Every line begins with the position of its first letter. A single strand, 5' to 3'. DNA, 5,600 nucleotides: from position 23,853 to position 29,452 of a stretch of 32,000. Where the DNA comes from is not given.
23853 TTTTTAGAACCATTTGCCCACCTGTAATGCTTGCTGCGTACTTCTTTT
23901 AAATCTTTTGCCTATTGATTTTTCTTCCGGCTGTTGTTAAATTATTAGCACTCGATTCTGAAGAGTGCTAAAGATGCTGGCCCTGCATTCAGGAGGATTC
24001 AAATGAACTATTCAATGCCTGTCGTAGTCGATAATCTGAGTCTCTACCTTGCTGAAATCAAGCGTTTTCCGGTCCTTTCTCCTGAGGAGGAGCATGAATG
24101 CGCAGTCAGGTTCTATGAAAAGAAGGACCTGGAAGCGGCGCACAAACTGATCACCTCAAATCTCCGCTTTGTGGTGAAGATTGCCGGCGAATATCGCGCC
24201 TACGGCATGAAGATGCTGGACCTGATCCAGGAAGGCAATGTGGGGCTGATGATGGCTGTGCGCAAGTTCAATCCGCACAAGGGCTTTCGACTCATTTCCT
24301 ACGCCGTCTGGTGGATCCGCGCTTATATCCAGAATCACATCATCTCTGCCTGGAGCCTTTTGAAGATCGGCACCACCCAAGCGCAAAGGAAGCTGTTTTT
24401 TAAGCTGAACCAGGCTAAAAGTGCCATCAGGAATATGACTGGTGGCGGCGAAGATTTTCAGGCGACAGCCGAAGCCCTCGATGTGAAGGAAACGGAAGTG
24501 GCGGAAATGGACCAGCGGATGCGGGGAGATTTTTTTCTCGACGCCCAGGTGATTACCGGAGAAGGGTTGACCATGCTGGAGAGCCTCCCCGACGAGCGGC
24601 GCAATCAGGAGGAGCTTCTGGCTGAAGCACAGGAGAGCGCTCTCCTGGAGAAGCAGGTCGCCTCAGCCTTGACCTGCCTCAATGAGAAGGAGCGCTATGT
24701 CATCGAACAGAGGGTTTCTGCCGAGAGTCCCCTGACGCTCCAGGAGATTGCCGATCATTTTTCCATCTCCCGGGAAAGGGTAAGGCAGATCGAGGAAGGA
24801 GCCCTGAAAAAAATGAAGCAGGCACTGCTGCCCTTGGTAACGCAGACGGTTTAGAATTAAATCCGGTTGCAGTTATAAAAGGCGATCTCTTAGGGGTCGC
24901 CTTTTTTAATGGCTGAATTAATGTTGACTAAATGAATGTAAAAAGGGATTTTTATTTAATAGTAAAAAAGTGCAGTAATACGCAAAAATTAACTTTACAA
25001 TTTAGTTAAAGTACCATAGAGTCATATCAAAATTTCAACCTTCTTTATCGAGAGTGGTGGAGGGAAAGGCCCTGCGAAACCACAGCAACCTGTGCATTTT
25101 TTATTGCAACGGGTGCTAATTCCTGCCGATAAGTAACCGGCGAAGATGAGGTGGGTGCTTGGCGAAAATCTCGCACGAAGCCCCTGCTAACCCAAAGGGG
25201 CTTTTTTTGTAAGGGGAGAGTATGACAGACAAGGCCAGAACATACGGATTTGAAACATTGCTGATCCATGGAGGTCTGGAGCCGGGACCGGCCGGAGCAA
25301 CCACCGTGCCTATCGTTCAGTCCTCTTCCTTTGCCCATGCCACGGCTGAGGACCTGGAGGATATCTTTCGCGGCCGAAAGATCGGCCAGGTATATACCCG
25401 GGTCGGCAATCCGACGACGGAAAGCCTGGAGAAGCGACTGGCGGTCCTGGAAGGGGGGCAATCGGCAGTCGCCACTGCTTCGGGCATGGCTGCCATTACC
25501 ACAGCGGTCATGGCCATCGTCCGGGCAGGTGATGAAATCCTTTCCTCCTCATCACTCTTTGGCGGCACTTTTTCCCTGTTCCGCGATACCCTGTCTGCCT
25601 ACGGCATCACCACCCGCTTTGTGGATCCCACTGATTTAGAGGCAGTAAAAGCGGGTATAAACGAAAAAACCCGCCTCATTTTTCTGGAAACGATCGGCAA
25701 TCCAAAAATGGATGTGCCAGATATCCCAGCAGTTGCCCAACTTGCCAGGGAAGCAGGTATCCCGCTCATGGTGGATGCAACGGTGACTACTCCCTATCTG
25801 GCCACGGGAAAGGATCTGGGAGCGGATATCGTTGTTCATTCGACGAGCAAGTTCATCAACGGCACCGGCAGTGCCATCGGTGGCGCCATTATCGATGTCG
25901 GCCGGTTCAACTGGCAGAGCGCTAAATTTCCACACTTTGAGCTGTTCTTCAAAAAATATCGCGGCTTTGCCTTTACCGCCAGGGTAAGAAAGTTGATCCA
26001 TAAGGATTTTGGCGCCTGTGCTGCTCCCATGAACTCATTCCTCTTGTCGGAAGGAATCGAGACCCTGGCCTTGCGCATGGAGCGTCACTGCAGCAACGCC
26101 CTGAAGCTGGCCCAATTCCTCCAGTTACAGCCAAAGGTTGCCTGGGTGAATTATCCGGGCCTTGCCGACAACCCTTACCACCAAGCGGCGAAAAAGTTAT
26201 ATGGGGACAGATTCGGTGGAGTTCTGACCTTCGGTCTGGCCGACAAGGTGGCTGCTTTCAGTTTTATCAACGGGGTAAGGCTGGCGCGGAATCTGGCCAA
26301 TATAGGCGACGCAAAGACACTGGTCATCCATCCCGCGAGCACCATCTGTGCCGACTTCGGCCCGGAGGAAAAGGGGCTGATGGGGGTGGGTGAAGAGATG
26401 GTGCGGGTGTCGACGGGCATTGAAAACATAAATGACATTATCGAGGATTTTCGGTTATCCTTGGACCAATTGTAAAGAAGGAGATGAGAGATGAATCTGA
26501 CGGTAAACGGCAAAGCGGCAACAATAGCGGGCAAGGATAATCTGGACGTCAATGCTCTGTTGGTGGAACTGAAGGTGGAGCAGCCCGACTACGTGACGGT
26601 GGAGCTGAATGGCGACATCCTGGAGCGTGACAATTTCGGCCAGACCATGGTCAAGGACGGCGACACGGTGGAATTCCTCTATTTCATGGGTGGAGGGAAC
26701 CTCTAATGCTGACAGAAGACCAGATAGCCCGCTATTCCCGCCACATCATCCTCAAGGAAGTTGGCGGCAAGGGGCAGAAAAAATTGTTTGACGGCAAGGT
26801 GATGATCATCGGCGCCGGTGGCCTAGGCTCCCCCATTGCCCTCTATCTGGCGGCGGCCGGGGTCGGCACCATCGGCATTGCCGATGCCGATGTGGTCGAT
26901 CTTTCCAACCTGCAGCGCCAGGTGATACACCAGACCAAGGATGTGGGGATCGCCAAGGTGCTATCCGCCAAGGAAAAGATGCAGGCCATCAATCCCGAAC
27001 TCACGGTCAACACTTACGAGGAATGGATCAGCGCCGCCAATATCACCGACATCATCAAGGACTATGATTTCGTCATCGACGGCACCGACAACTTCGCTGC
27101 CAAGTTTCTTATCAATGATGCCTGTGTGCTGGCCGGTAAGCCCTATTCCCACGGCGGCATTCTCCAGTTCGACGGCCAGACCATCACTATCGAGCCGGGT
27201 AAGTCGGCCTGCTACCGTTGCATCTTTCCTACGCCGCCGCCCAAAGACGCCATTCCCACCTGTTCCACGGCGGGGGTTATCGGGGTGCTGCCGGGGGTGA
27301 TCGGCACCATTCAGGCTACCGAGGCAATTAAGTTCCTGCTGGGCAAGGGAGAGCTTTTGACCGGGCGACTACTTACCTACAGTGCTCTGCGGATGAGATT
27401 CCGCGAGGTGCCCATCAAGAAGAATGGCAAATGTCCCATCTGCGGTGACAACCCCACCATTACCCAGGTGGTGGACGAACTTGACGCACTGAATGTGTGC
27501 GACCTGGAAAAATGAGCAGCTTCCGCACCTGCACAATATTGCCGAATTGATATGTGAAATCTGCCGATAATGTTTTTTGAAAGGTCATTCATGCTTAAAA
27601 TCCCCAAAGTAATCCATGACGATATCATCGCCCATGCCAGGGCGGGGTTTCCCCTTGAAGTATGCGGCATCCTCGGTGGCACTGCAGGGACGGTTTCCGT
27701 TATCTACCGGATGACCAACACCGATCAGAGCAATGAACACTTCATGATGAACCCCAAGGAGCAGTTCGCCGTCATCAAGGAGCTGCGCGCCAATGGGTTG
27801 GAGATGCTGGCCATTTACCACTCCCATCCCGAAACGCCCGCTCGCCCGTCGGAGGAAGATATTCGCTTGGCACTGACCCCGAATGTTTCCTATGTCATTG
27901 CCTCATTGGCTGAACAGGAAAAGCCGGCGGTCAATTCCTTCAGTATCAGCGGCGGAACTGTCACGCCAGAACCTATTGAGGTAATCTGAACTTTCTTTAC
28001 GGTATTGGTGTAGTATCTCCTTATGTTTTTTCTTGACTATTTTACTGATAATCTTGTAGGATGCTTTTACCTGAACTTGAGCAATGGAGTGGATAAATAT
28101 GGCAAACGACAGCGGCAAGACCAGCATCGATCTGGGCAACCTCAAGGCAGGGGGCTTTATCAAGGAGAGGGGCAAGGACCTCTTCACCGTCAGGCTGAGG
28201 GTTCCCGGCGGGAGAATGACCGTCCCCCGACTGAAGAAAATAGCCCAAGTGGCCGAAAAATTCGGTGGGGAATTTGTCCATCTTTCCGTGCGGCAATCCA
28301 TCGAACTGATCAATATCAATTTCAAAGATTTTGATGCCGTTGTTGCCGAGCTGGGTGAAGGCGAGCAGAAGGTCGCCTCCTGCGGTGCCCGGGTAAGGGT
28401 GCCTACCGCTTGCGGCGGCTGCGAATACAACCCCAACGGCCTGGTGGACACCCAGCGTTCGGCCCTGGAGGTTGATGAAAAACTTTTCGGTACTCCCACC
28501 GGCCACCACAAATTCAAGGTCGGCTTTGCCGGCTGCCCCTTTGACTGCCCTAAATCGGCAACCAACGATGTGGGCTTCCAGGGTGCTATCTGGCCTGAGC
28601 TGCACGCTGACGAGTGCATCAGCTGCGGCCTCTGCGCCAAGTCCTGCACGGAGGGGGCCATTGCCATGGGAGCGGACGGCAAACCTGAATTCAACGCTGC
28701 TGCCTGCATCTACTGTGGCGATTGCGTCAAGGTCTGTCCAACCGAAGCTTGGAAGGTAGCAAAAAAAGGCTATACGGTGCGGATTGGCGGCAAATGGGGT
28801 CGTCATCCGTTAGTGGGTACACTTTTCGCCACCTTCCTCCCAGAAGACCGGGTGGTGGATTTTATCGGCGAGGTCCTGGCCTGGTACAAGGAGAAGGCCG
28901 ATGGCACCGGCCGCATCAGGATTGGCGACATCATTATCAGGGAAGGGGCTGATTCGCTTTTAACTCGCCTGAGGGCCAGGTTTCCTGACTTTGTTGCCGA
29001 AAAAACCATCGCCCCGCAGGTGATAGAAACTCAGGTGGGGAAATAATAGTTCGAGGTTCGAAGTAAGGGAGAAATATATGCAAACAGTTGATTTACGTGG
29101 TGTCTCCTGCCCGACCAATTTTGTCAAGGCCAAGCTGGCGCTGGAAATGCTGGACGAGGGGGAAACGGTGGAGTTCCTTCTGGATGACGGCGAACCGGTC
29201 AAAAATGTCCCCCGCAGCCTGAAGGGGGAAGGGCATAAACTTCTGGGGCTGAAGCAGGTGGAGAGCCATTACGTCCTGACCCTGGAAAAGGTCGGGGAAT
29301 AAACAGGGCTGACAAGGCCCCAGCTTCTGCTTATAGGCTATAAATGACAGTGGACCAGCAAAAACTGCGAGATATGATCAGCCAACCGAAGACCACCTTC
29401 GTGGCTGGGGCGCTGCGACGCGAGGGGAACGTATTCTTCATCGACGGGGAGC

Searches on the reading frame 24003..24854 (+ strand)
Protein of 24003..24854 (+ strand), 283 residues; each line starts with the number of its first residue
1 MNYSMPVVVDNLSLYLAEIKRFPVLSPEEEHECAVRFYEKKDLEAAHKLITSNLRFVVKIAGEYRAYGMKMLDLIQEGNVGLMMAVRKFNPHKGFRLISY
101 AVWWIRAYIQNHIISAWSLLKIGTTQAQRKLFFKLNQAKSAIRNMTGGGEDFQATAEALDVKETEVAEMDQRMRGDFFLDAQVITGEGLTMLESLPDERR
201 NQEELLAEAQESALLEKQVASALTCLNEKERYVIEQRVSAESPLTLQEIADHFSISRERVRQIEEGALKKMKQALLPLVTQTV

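Call 81: search_protein_families(library=pfam, proteins=[window:24003-24854:+], max_evalue=0.00001)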
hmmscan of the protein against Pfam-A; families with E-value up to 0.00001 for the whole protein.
window:24003-24854:+ (283 aa): 3 families
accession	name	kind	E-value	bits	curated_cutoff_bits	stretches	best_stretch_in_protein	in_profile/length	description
PF04542.20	Sigma70_r2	-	3e-15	56.2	24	1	49-115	1-67/71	Sigma-70 region 2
PF04545.22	Sigma70_r4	-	3.1e-15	55.8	24.1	1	222-273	1-50/50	Sigma-70, region 4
PF00140.25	Sigma70_r1_2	-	7.1e-08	32.7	22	1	10-39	1-30/34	Sigma-70 factor, region 1.2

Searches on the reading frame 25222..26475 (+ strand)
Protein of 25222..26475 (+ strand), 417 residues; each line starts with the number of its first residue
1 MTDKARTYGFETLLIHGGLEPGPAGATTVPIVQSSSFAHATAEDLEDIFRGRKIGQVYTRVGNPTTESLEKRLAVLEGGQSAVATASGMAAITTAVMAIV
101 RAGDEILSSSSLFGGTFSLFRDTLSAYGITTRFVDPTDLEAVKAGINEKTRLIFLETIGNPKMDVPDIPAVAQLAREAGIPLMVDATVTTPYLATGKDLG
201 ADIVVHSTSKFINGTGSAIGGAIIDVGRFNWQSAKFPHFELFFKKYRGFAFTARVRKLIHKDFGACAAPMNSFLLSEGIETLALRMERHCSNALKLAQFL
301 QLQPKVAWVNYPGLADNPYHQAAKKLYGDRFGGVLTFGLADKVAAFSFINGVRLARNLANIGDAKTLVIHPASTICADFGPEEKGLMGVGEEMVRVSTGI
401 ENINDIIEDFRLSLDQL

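Call 3: search_protein_families(library=pfam, proteins=[window:25222-26475:+], max_evalue=1)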
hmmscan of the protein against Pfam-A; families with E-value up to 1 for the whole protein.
window:25222-26475:+ (417 aa): 7 families
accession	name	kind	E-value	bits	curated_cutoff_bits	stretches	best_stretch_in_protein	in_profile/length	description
PF01053.26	Cys_Met_Meta_PP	-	6.6e-119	397.3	27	1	11-414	1-380/381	Cys/Met metabolism PLP-dependent enzyme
PF01041.23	DegT_DnrJ_EryC1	-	6e-10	39.3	19.8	1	60-201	22-161/360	DegT/DnrJ/EryC1/StrS aminotransferase family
PF00155.27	Aminotran_1_2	-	3.2e-09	36.9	19.7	1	53-220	30-229/361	Aminotransferase class I and II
PF00266.25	Aminotran_5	-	1.2e-05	24.9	21.5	1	88-216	73-207/371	Aminotransferase class-V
PF01212.27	Beta_elim_lyase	-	0.00014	21.8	27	1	62-187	30-170/288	Beta-eliminating lyase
PF06838.17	Met_gamma_lyase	-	0.077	12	24.2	1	73-224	64-237/405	Methionine gamma-lyase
PF15608.11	PELOTA_1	-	0.17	12.1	25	1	137-195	17-76/81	PELOTA RNA binding domain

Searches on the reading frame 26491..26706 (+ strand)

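Call 3: search_protein_families(library=pfam, proteins=[window:26491-26706:+], max_evalue=1)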
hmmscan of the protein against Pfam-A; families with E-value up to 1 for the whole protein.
window:26491-26706:+ (71 aa): 2 families
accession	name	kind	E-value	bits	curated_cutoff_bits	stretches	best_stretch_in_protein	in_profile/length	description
PF02597.26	ThiS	-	2e-12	47.9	22.5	1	4-69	2-76/76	ThiS family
PF16871.11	DUF5077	-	0.016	15.8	24.6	1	2-51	62-111/122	Domain of unknown function (DUF5077)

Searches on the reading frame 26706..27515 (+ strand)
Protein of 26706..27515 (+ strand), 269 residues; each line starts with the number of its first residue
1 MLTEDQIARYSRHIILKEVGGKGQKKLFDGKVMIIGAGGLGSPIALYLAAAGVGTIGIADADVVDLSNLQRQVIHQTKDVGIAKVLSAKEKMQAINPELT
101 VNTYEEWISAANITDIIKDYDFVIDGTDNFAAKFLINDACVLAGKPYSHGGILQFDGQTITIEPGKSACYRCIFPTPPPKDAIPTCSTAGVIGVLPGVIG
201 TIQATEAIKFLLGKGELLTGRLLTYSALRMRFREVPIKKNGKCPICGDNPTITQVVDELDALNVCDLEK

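Call 3: search_protein_families(library=pfam, proteins=[window:26706-27515:+], max_evalue=1)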
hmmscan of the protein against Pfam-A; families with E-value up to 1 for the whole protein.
window:26706-27515:+ (269 aa): 9 families
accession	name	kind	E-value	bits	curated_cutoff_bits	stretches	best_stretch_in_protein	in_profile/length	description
PF00899.27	ThiF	-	1.6e-87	293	28.1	1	10-244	1-237/238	ThiF family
PF03435.24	Sacchrp_dh_NADP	-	0.00014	22.6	25.1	1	32-147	1-95/129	Saccharopine dehydrogenase NADP binding domain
PF01488.26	Shikimate_DH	-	0.0021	18.6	24.3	1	26-73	9-56/138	Shikimate / quinate 5-dehydrogenase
PF03721.20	UDPG_MGDP_dh_N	-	0.016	15.2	27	1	31-95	2-64/187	UDP-glucose/GDP-mannose dehydrogenase family, NAD binding domain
PF02737.24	3HCDH_N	-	0.019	15.3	22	1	31-96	1-68/180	3-hydroxyacyl-CoA dehydrogenase, NAD binding domain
PF02558.23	ApbA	-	0.019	15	22.2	1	32-80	1-47/150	Ketopantoate reductase PanE/ApbA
PF01494.25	FAD_binding_3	-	0.15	11.7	22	1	31-57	3-29/349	FAD binding domain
PF19335.5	HMBD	-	0.5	10.8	23.6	1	239-247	14-22/28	Heavy metal binding domain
PF01266.30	DAO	-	0.63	9.9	27.9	0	31-60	1-29/353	FAD dependent oxidoreductase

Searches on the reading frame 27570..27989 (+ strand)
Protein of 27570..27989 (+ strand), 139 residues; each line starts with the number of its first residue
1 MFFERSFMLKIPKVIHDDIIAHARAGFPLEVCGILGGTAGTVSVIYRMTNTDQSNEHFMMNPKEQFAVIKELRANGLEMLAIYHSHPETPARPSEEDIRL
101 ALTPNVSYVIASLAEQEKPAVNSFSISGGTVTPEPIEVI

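Call 3: search_protein_families(library=pfam, proteins=[window:27570-27989:+], max_evalue=1)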
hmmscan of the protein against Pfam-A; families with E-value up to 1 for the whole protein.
window:27570-27989:+ (139 aa): 2 families
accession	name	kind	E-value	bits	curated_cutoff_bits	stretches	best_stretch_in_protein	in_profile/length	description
PF14464.11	Prok-JAB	-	1.5e-28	99.4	25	1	13-117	2-104/114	Prokaryotic homologs of the JAB domain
PF04002.20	RadC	-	0.016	15.6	22.1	1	58-100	48-87/121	RadC-like JAB domain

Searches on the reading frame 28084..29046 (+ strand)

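Call 3: search_protein_families(library=pfam, proteins=[window:28084-29046:+], max_evalue=1)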
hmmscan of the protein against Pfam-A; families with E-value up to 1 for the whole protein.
window:28084-29046:+ (320 aa): 19 families
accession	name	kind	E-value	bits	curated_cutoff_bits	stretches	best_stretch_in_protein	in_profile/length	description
PF01077.27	NIR_SIR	-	4.9e-21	75.3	27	1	100-300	1-154/158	Nitrite and sulphite reductase 4Fe-4S domain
PF03460.22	NIR_SIR_ferr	-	4.3e-18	65.3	24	1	29-92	5-68/69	Nitrite/Sulfite reductase ferredoxin-like half domain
PF13187.11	Fer4_9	-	9.1e-10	38.9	27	3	177-221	1-50/52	4Fe-4S dicluster domain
PF12838.12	Fer4_7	-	1.3e-08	35.6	27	1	178-222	2-52/52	4Fe-4S dicluster domain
PF00037.32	Fer4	-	1.4e-08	34.7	21.1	2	202-223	2-23/24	4Fe-4S binding domain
PF13237.11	Fer4_10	-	1.7e-08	34.7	25.5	2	174-219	5-53/53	4Fe-4S dicluster domain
PF14697.11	Fer4_21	-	8.5e-08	32.7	35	1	173-221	3-55/59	4Fe-4S dicluster domain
PF12837.12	Fer4_6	-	2.9e-06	27.4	25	2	200-223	1-24/24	4Fe-4S binding domain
PF12797.12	Fer4_2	-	4e-06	26.9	24.5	2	200-220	2-22/22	4Fe-4S binding domain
PF13183.11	Fer4_8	-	0.0023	18.9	27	2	206-220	3-66/68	4Fe-4S dicluster domain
PF13534.11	Fer4_17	-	0.0072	17.3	22.2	1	207-221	1-15/61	4Fe-4S dicluster domain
PF13484.11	Fer4_16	-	0.0089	17.2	30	2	208-224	2-18/66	4Fe-4S double cluster binding domain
PF12798.12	Fer4_3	-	0.021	16.1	27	2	208-222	1-15/15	4Fe-4S binding domain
PF13459.11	Fer4_15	-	0.022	15.9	22.4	1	175-203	5-32/66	4Fe-4S single cluster domain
PF12800.12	Fer4_4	-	0.03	15.1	24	1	176-190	2-16/17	4Fe-4S binding domain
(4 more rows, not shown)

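Call 4: search_protein_families(library=ncbifam, proteins=[window:28084-29046:+], max_evalue=1)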
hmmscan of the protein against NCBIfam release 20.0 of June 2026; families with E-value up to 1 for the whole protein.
window:28084-29046:+ (320 aa): 107 families (the best 25 are shown)
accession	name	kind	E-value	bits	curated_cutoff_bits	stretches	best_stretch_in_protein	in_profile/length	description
TIGR02912.1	sulfite_red_C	equivalog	7.7e-40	136.8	324.1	1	26-290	15-290/314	sulfite reductase subunit C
TIGR02064.1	dsrA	equivalog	1.1e-19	70.6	392.85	1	30-295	78-365/402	dissimilatory-type sulfite reductase subunit alpha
TIGR02374.1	nitri_red_nirB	equivalog_domain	1.8e-17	63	578.35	2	35-165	561-690/794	nitrite reductase large subunit NirB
TIGR02066.1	dsrB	equivalog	3.6e-16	59.1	341.5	1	26-291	23-306/341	dissimilatory-type sulfite reductase subunit beta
NF007125.0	PRK09566.1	equivalog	6e-14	51.4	594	1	22-168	310-455/513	ferredoxin--nitrite reductase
NF007126.0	PRK09567.1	equivalog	9.1e-14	50.5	523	1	31-167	114-254/595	NirA family protein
NF038196.1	ferrodoxin_EFR1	subfamily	1.5e-11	44.8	75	1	176-228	184-234/242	EFR1 family ferrodoxin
NF058577.1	FdxA_fam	equivalog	1.2e-10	41.4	65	1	175-222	6-52/52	4Fe-4S ferredoxin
NF009053.0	PRK12387.1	subfamily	2.4e-10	40.4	204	1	170-227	32-94/180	formate hydrogenlyase complex iron-sulfur subunit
NF004541.0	PRK05888.2-2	equivalog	3.2e-10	40.1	217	1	164-225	51-113/168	NADH-quinone oxidoreductase subunit NuoI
NF043069.1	T4HPD_activ_SAM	equivalog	1.7e-09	37.5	425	1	146-232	22-106/299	trans-4-hydroxy-L-proline dehydratase activase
NF007203.0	PRK09624.1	equivalog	3.5e-09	36.8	171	1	158-226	33-101/105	pyuvate ferredoxin oxidoreductase subunit delta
TIGR01971.1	NuoI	subfamily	3.9e-09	36.1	113.05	1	174-227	40-102/121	NADH-quinone oxidoreductase, chain I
TIGR02179.1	PorD_KorD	subfamily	5.3e-09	36.1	60.05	1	158-226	7-75/78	2-oxoacid:acceptor oxidoreductase, delta subunit, pyruvate/2-ketoisovalerate family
NF006076.0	PRK08222.1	equivalog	9.9e-09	35.3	270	1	163-227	27-94/181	hydrogenase 4 subunit H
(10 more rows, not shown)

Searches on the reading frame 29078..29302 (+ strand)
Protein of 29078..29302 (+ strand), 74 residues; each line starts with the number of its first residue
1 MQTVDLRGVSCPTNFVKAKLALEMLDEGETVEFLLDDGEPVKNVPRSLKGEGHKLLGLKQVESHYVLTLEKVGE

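Call 3: search_protein_families(library=pfam, proteins=[window:29078-29302:+], max_evalue=1)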
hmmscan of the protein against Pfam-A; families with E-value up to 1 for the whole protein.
window:29078-29302:+ (74 aa): 1 family
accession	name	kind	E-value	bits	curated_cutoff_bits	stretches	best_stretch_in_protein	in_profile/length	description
PF01206.22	TusA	-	4.3e-20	71.8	28.6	1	3-71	2-70/70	Sulfurtransferase TusA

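Call 4: search_protein_families(library=ncbifam, proteins=[window:29078-29302:+], max_evalue=1)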
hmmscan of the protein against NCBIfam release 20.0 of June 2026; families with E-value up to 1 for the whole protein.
window:29078-29302:+ (74 aa): 4 families
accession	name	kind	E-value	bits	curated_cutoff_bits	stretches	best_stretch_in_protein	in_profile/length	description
NF008242.0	PRK11018.1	equivalog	1.2e-08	34.4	79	1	3-61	10-68/78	sulfurtransferase-like selenium metabolism protein YedF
TIGR03527.1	selenium_YedF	equivalog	4.9e-06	26.5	110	1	4-69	1-66/194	sulfurtransferase-like selenium metabolism protein YedF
NF001423.0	PRK00299.1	equivalog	0.0059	16.4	78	1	2-69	10-77/82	sulfurtransferase TusA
NF041048.1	TusA_like_YeeD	exception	0.011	15.4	147.5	1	5-69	5-70/72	thiosulfate utilization sulfurtransferase TsuB/YeeD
